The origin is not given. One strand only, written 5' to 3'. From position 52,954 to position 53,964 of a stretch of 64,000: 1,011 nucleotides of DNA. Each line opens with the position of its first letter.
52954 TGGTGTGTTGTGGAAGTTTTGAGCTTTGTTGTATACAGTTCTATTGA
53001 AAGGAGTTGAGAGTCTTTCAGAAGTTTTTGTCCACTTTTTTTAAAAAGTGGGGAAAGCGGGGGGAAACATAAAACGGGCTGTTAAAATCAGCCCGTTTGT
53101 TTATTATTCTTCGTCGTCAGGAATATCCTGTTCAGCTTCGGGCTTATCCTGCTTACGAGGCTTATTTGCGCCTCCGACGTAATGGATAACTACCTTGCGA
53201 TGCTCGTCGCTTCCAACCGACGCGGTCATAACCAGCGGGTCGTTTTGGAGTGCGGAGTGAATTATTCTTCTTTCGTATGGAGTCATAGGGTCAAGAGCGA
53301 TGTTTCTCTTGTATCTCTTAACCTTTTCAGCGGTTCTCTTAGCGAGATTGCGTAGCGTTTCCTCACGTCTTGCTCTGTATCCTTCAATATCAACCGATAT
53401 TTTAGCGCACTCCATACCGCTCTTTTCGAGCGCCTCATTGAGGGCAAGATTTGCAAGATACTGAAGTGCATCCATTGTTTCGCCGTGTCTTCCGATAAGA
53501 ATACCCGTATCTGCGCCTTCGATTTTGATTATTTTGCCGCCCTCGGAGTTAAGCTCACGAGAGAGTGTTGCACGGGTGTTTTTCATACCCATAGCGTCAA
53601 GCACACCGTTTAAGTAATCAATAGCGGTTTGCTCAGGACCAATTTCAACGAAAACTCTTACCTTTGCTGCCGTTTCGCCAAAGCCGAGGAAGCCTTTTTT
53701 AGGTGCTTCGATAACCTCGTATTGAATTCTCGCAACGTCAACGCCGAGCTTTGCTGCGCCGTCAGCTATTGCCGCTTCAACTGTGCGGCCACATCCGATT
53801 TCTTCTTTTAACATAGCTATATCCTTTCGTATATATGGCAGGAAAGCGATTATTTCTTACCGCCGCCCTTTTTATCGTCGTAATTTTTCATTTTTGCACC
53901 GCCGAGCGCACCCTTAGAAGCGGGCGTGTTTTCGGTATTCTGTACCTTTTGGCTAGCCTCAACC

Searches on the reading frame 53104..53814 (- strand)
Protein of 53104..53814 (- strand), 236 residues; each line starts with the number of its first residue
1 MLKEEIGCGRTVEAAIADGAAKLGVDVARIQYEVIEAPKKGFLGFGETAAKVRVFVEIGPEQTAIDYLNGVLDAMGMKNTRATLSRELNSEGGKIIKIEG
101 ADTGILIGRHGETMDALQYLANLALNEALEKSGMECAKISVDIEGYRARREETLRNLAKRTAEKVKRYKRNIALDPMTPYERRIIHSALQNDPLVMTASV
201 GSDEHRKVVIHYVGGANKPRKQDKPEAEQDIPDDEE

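Call 6: search_protein_families(library=pfam, proteins=[window:53104-53811:-], max_evalue=0.001)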
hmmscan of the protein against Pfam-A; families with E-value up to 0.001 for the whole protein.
window:53104-53811:- (235 aa): 3 families
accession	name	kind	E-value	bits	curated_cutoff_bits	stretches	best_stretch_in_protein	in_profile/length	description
PF01424.28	R3H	-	2.3e-19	69.6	26.8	1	151-210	1-59/60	R3H domain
PF14804.11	Jag_N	-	6e-16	59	25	1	8-54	3-49/50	Jag N-terminus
PF13083.13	KH_KhpA-B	-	1.1e-11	44.9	32.1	1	79-127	18-65/73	KhpA/KhpB, KH domain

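Call 54: find_encoding_contigs(protein=window:53104-53814:-, flank=10000, max_places=10)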
Protein window:53104-53814:- (236 aa): 3 contigs read that carry it; 3 places shown.
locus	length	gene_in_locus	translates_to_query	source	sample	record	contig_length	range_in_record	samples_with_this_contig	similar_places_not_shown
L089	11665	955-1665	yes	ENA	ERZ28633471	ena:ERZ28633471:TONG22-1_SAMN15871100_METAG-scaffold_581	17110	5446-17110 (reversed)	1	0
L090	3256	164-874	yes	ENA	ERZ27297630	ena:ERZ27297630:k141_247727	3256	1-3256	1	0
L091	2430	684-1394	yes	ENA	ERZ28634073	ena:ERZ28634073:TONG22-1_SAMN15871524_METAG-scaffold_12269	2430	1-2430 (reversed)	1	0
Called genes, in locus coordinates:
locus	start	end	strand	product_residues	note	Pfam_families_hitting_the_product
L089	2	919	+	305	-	?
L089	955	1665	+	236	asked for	PF14804:Jag_N, PF13083:KH_KhpA-B, PF01424:R3H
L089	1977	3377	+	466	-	PF10396:TrmE_N, PF12631:MnmE_helical, PF02421:FeoB_N, PF00350:Dynamin_N (faint), PF01926:MMR_HSR1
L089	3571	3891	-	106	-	-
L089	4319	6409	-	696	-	PF01582:TIR (weak), PF13676:TIR_2, PF17854:FtsK_alpha, PF01580:FtsK_SpoIIIE, PF20703:nSTAND1 (weak), PF09397:FtsK_gamma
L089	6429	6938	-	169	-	-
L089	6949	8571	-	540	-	PF13306:LRR_5, PF13855:LRR_8 (faint), PF13306:LRR_5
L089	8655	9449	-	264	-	-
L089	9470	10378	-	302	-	-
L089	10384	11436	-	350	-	PF13676:TIR_2, PF13306:LRR_5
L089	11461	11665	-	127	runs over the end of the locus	PF13306:LRR_5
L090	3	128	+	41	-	?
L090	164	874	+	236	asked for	PF14804:Jag_N, PF13083:KH_KhpA-B, PF01424:R3H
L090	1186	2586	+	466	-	PF10396:TrmE_N, PF12631:MnmE_helical, PF02421:FeoB_N, PF00350:Dynamin_N (faint), PF01926:MMR_HSR1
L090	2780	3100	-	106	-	-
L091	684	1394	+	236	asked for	PF14804:Jag_N, PF13083:KH_KhpA-B, PF01424:R3H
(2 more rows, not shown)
